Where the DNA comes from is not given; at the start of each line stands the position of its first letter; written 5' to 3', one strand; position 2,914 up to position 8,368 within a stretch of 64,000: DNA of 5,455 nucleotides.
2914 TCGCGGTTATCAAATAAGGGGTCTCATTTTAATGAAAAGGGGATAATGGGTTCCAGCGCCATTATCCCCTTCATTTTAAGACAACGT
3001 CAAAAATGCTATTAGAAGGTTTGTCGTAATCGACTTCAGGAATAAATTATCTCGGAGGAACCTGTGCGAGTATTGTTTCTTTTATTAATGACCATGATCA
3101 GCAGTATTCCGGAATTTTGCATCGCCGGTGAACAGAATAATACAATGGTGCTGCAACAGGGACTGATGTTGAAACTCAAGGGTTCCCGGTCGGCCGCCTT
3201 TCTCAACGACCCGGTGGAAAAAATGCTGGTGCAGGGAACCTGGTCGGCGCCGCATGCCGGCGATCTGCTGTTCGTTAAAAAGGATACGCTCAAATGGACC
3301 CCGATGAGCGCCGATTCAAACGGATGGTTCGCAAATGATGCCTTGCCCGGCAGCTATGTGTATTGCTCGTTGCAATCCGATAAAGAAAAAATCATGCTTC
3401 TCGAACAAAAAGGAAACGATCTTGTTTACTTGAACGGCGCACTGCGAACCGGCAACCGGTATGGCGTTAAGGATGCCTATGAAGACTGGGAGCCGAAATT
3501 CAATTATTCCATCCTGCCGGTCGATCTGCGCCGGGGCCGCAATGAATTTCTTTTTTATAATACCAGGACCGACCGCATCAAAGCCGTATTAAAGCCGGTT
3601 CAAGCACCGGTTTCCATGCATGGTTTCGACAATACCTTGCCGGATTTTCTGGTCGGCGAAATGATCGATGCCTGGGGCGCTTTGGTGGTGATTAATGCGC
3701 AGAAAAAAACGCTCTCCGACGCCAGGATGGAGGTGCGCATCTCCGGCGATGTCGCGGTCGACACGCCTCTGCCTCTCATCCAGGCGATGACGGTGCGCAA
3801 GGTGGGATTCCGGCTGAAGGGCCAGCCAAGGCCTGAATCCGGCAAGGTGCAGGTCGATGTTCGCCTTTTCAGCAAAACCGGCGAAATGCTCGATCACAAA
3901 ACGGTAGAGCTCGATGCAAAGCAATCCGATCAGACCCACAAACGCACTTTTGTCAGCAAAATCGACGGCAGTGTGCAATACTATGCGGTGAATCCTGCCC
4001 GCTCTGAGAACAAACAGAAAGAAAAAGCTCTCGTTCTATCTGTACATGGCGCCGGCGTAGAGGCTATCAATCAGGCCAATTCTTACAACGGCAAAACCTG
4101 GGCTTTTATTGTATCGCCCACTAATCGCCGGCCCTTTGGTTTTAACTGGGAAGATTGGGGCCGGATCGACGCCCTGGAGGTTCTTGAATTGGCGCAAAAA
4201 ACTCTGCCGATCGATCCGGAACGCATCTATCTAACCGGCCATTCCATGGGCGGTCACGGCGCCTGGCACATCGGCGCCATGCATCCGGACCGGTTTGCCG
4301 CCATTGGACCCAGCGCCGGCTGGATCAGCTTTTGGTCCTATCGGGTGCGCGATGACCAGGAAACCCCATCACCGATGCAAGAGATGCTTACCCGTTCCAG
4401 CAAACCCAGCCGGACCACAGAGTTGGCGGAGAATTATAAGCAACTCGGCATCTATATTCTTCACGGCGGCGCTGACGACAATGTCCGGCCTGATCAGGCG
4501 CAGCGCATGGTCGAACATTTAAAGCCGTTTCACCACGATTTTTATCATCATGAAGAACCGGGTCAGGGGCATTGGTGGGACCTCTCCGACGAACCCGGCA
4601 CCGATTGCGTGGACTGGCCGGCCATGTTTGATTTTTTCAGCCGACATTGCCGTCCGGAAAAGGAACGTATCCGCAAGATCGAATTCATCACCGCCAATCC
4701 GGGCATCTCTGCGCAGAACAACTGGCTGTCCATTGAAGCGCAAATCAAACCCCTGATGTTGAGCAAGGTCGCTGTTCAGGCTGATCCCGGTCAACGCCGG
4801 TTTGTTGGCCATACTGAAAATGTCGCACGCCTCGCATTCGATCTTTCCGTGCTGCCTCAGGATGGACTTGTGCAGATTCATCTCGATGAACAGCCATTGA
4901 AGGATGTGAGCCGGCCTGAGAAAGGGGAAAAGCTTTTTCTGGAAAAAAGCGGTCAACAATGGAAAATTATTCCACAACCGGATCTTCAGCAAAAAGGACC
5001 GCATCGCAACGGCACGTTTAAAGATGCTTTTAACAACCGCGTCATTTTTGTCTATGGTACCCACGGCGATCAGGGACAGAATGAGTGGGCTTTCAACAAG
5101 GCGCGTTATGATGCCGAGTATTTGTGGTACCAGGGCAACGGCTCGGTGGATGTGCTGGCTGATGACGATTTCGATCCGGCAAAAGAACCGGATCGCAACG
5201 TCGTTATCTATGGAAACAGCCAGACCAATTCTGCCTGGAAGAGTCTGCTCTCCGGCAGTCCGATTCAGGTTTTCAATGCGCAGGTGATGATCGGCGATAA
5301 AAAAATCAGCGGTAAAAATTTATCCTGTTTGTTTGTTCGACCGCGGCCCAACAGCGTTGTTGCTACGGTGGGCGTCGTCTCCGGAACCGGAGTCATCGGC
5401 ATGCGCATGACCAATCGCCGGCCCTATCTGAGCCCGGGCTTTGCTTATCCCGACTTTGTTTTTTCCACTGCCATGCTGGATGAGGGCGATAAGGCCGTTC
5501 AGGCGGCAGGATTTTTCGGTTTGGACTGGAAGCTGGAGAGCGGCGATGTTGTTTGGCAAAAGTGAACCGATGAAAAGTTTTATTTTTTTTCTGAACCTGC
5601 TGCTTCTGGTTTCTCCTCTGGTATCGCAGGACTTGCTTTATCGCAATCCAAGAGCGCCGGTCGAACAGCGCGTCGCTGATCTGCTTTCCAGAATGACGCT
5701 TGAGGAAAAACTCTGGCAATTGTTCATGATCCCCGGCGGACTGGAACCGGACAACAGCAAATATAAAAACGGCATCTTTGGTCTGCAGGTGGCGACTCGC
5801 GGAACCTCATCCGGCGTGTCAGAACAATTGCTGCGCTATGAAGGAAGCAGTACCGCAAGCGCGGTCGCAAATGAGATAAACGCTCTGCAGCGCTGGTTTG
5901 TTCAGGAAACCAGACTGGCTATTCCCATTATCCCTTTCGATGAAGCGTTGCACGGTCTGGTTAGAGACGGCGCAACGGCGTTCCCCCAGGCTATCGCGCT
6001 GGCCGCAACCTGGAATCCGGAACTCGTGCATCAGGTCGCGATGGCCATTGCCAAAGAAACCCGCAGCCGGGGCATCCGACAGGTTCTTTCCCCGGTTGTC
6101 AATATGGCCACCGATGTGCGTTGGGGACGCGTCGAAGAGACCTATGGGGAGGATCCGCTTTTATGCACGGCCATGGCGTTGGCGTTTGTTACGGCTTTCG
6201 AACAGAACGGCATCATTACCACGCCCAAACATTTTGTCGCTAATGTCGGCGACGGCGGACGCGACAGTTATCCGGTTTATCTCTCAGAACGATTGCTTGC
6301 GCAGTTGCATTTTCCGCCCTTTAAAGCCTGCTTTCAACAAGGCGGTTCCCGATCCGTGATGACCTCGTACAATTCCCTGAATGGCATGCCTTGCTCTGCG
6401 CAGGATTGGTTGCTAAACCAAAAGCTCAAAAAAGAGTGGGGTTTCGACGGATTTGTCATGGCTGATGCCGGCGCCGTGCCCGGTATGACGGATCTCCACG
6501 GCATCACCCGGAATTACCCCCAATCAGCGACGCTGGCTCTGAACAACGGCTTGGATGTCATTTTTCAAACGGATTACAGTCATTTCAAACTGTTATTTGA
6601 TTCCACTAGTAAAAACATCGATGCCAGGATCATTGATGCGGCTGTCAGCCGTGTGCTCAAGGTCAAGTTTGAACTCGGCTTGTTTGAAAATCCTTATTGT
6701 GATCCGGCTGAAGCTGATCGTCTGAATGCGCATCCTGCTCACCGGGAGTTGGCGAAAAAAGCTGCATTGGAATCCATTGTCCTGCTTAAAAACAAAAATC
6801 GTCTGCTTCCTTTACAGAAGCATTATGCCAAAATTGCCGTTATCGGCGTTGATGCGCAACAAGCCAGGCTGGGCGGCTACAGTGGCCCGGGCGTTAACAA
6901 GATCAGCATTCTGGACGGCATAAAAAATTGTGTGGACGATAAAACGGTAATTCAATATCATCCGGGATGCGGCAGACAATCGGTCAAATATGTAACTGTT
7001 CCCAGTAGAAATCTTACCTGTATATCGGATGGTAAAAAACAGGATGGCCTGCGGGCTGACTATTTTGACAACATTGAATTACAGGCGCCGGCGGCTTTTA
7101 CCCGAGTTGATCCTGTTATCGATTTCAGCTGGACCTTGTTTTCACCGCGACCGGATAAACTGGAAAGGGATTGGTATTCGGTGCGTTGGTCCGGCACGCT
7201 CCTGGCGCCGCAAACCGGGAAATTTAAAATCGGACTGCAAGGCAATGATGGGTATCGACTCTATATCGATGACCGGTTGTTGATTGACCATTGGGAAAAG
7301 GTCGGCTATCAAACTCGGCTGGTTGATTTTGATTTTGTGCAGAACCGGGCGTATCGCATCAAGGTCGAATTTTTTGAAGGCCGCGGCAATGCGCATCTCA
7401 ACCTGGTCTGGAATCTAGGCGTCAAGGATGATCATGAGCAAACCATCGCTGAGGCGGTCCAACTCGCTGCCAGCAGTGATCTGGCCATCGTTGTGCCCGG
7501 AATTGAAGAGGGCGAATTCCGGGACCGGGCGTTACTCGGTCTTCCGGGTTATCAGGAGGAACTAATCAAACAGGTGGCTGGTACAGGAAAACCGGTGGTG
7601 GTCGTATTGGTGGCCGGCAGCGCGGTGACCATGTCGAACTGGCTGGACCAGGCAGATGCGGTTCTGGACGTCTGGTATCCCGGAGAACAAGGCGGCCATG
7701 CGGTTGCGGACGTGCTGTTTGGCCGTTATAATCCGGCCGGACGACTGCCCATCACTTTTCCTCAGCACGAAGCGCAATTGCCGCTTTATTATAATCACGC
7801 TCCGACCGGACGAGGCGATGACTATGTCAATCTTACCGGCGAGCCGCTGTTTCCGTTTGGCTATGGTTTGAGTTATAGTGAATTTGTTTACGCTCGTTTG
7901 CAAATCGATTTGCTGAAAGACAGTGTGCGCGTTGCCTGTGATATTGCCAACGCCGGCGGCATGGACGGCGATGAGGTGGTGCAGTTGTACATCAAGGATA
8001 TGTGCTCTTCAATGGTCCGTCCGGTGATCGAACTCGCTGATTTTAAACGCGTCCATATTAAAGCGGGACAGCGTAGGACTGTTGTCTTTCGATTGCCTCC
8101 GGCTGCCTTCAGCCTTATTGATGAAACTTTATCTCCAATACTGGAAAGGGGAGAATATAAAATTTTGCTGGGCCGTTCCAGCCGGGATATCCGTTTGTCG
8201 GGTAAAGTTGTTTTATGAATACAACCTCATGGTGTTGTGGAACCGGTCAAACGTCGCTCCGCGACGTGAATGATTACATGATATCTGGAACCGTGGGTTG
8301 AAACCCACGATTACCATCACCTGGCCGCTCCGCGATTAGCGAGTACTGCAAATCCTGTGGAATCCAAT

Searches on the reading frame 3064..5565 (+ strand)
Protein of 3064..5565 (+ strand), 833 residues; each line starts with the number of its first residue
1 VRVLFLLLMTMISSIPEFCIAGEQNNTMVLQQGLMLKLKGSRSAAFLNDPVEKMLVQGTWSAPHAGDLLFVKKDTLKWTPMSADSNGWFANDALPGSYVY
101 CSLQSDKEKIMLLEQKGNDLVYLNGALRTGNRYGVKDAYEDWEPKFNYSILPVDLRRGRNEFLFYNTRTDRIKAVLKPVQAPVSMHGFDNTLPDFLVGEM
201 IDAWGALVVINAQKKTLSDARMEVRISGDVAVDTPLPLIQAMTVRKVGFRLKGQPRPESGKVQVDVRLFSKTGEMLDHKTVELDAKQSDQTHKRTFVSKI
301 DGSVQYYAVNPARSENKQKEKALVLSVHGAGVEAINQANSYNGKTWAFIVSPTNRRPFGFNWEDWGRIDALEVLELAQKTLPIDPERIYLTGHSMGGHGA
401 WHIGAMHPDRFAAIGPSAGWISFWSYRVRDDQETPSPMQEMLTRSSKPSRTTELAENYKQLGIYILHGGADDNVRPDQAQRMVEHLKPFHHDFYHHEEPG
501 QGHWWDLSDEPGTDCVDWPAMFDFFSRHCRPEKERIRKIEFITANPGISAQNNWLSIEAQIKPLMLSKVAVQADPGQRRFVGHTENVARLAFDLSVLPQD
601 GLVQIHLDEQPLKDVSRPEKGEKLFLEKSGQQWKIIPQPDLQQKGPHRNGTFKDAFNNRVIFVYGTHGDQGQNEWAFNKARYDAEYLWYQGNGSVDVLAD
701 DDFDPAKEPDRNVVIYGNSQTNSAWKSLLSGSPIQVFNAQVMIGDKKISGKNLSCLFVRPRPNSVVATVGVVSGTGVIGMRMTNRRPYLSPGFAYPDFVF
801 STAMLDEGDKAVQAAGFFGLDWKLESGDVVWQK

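Call 52: search_protein_families(library=pfam, proteins=[window:3064-5565:+], max_evalue=0.00001)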
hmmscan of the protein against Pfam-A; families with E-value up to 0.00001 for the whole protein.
window:3064-5565:+ (833 aa): 3 families
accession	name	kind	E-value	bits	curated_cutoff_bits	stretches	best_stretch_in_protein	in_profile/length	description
PF00326.27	Peptidase_S9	-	3.5e-12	46.7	22.6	1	361-505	39-189/213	Prolyl oligopeptidase family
PF00756.26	Esterase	-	4.3e-10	40.2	22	1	369-483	98-206/251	Putative esterase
PF12146.15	Hydrolase_4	-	6.4e-06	26.1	27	0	369-425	61-115/239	Serine aminopeptidase, S33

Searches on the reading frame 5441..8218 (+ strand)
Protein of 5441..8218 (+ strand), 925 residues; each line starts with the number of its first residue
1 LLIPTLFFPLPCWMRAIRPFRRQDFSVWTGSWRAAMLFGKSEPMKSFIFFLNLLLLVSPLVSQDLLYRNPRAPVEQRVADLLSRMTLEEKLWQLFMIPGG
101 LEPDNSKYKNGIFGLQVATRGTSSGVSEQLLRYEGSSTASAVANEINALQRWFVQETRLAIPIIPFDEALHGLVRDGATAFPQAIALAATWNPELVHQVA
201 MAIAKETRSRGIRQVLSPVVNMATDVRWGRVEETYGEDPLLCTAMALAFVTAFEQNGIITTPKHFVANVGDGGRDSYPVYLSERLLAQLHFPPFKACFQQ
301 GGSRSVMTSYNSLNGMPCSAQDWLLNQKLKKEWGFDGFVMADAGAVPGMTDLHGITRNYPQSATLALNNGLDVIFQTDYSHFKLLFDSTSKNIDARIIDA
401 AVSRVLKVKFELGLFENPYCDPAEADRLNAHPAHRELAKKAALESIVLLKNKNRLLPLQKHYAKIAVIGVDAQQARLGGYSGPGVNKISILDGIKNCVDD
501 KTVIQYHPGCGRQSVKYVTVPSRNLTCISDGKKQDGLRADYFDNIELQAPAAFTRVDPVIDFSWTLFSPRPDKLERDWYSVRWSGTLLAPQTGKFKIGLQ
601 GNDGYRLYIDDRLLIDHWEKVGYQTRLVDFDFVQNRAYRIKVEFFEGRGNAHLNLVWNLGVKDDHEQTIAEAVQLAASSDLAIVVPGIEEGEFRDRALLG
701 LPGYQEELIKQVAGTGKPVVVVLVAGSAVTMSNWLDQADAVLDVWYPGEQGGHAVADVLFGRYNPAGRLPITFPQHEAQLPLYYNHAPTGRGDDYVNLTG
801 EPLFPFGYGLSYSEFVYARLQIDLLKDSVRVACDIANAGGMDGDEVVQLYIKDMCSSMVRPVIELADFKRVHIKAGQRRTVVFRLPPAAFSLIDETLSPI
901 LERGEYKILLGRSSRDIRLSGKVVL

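Call 52: search_protein_families(library=pfam, proteins=[window:5441-8218:+], max_evalue=0.00001)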
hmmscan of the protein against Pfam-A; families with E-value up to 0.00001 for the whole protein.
window:5441-8218:+ (925 aa): 4 families
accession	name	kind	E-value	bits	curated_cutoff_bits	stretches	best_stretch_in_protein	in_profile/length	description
PF01915.27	Glyco_hydro_3_C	-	2.4e-60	204.4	31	1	446-812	1-200/200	Glycosyl hydrolase family 3 C-terminal domain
PF00933.27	Glyco_hydro_3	-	3.6e-55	188.1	27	1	87-408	2-316/316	Glycosyl hydrolase family 3 N terminal domain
PF07691.17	PA14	-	1.9e-20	73.6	24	1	534-659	2-135/147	PA14 domain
PF14310.12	Fn3-like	-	5.8e-20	71.6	25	1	845-914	1-71/71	Fibronectin type III-like domain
